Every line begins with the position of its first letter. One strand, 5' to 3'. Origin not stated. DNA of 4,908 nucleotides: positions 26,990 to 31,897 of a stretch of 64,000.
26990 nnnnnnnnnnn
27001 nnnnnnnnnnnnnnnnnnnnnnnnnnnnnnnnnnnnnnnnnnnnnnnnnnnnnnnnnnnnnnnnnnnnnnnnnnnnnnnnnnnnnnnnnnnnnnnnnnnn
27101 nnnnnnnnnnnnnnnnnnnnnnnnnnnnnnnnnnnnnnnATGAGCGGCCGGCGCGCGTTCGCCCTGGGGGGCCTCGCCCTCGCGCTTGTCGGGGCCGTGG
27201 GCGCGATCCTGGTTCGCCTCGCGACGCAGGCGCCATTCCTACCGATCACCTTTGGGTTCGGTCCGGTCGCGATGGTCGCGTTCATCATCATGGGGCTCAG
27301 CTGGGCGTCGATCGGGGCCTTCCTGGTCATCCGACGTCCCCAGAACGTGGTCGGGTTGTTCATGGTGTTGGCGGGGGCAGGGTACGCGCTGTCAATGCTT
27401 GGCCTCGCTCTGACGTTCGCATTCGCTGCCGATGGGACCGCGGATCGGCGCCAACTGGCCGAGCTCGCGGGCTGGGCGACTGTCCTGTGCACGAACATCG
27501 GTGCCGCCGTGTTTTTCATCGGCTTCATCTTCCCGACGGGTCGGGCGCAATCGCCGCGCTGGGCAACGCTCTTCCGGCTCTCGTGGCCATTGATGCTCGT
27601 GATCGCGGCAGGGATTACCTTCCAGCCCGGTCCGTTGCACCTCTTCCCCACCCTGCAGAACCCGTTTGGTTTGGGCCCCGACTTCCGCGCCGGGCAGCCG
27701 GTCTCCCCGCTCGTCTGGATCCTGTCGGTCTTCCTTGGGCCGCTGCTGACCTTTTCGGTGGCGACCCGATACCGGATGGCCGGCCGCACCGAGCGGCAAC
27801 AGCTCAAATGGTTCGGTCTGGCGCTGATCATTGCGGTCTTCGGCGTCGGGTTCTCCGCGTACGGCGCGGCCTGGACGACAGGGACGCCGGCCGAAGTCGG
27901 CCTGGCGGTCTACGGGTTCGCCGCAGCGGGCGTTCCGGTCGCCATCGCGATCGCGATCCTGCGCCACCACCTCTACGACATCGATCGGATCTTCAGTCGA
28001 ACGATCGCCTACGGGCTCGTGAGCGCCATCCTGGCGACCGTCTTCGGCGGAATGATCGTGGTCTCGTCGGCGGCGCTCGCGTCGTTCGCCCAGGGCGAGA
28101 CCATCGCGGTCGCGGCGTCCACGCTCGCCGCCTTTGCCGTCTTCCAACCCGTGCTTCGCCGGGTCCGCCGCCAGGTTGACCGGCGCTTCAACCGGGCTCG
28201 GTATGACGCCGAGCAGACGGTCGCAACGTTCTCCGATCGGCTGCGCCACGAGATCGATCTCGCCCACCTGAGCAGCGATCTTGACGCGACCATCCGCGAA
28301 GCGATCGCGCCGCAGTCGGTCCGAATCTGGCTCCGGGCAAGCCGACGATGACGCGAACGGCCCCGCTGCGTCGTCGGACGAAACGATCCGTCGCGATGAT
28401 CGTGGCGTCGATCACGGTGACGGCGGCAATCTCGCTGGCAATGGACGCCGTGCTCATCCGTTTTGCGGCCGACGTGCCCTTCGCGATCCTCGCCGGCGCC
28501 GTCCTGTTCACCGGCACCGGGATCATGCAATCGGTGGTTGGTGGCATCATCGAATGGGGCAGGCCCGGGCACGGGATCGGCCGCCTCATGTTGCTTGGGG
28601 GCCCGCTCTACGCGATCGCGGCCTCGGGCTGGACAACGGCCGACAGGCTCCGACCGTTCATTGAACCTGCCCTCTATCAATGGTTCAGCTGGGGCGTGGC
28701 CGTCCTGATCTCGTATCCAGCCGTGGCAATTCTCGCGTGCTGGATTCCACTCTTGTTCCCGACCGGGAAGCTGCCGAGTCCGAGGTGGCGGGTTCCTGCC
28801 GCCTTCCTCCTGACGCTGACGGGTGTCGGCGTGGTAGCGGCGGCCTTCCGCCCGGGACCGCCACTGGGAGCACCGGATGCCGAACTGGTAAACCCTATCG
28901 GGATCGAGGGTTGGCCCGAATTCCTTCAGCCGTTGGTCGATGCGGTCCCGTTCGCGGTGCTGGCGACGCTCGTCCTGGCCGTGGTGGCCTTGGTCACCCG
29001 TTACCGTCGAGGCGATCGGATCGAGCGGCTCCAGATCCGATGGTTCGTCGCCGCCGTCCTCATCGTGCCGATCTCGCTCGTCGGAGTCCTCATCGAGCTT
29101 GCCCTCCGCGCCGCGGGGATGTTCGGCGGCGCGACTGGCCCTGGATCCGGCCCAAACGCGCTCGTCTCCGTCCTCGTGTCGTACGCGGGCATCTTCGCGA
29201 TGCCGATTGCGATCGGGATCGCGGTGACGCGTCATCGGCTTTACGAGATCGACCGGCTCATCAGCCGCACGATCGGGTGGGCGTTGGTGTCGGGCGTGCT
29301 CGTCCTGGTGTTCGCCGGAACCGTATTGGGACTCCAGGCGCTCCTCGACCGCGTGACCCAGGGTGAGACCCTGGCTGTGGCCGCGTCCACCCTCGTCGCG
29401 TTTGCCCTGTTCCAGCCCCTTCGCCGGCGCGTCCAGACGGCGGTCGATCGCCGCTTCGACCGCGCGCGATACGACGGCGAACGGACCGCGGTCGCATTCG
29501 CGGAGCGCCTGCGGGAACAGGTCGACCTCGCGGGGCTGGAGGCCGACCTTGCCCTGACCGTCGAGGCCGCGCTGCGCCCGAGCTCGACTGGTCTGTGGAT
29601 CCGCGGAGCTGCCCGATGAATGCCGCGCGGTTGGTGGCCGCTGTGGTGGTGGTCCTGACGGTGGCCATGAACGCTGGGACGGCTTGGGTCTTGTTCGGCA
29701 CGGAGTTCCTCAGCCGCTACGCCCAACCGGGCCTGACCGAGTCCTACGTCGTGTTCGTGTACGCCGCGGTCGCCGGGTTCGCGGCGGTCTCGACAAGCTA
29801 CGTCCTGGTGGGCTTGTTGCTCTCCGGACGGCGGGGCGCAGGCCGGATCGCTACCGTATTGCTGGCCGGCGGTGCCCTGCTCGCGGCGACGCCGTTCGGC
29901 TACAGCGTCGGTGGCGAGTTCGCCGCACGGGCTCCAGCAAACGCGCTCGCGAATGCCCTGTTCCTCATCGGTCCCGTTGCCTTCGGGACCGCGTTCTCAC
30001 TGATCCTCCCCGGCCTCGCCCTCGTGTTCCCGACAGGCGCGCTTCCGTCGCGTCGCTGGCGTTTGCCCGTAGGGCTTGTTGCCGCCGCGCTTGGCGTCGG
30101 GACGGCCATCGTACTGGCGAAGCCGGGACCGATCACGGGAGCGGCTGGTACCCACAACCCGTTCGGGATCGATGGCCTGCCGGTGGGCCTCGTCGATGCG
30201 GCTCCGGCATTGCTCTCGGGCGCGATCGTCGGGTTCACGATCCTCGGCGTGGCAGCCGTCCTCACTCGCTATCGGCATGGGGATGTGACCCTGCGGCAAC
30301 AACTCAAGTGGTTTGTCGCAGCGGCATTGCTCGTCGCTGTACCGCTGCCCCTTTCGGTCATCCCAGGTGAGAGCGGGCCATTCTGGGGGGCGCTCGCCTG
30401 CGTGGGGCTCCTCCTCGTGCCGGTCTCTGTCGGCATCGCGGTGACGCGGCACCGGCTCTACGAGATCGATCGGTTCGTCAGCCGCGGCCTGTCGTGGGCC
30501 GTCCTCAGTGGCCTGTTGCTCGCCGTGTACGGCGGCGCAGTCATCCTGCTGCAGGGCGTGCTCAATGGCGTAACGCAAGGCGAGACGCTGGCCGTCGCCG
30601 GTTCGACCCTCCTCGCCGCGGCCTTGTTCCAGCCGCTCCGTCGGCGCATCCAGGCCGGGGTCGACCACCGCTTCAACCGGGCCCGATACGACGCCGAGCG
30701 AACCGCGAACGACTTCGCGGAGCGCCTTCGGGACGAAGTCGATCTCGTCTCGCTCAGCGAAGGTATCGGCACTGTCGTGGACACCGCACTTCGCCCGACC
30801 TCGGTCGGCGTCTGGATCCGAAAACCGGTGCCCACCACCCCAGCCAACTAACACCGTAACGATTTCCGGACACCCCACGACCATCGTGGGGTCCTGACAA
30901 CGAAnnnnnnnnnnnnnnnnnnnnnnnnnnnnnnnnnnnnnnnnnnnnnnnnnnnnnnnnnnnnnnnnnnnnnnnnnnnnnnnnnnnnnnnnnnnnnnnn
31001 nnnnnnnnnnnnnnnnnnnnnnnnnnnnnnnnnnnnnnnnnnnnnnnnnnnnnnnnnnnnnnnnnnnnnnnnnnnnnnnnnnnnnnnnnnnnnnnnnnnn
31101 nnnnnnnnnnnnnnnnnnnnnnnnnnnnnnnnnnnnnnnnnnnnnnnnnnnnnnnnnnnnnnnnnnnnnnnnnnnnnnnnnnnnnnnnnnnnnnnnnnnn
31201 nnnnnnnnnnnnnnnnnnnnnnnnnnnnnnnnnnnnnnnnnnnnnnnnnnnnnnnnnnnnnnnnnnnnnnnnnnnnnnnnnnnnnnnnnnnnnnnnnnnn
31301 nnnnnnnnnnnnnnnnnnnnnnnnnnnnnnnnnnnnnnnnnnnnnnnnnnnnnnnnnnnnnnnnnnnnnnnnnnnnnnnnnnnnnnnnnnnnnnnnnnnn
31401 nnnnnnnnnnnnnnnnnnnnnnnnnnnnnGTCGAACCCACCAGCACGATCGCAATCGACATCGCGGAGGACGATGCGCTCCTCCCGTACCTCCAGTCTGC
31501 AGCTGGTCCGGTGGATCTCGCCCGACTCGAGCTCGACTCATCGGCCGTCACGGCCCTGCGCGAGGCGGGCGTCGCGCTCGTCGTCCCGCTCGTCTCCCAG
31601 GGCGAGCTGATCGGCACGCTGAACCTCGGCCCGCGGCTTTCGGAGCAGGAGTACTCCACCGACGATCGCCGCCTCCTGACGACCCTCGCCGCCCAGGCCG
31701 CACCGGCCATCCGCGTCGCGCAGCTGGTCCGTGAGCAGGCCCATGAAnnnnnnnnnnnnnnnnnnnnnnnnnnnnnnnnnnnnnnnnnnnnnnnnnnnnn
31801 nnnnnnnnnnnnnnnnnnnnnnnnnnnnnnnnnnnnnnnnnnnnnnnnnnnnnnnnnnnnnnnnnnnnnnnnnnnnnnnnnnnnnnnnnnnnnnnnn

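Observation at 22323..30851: Seven tandem, ATGA-coupled paralogs of a kinase-less polytopic 'sensor-like' membrane protein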

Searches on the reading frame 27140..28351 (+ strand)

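Call 3: search_protein_families(library=pfam, proteins=[window:27140-28351:+], max_evalue=1)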
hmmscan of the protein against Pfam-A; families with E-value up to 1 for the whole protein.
window:27140-28351:+ (403 aa): 0 families

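Call 4: search_protein_families(library=ncbifam, proteins=[window:27140-28351:+], max_evalue=1)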
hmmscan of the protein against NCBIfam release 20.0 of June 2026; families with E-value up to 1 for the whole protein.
window:27140-28351:+ (403 aa): 1 family
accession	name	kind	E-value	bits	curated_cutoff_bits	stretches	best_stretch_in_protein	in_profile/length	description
TIGR04545.1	rSAM_ahbD_hemeb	equivalog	0.14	11.6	500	1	92-137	138-182/339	heme b synthase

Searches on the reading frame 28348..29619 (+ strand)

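Call 3: search_protein_families(library=pfam, proteins=[window:28348-29619:+], max_evalue=1)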
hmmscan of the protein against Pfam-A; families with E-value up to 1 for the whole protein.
window:28348-29619:+ (423 aa): 1 family
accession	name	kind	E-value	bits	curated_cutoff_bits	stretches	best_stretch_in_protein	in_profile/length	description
PF24432.1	DUF7555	-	0.092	13.2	28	1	192-246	4-58/133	Family of unknown function (DUF7555)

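Call 4: search_protein_families(library=ncbifam, proteins=[window:28348-29619:+], max_evalue=1)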
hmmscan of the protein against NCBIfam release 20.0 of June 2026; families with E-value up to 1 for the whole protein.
window:28348-29619:+ (423 aa): 0 families

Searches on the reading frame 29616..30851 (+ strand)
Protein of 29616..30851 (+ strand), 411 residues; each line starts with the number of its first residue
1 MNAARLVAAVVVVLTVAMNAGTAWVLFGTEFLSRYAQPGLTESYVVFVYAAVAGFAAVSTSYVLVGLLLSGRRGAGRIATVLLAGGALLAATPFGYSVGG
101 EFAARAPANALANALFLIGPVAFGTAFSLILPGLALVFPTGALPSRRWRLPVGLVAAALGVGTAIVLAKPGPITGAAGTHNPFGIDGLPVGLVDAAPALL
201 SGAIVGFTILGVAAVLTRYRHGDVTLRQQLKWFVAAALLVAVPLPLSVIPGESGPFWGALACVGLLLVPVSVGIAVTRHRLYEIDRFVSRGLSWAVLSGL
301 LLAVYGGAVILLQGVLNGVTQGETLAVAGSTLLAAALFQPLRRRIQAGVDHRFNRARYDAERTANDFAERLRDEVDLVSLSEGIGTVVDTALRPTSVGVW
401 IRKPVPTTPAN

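Call 3: search_protein_families(library=pfam, proteins=[window:29616-30851:+], max_evalue=1)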
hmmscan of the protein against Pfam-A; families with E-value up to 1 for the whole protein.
window:29616-30851:+ (411 aa): 1 family
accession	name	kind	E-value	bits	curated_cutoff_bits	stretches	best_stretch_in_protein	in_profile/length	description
PF11772.13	EpuA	-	0.068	13.3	27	0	198-211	11-24/46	DNA-directed RNA polymerase subunit beta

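Call 4: search_protein_families(library=ncbifam, proteins=[window:29616-30851:+], max_evalue=1)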
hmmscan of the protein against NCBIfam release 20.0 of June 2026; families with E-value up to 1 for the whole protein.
window:29616-30851:+ (411 aa): 0 families

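Call 62: search_protein_families(library=pfam, proteins=[P0271, P0273], max_evalue=0.1)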
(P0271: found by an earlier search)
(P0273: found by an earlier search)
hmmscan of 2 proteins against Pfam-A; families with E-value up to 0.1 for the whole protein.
P0271 (391 aa): 0 families

P0273 (402 aa): 0 families

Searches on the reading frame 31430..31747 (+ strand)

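Call 41: search_protein_families(library=pfam, proteins=[window:31430-31747:+], max_evalue=1)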
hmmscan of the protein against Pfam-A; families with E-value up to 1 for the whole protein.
seq(106 aa): 3 families
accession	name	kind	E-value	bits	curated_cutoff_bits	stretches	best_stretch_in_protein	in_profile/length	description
PF13185.12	GAF_2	-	1e-09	39.1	28.6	1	46-94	91-135/136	GAF domain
PF01590.32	GAF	-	5.5e-08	33.9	22.4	1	42-94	81-133/133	GAF domain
PF13492.12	GAF_3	-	1.7e-07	32.2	27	1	41-94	75-127/129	GAF domain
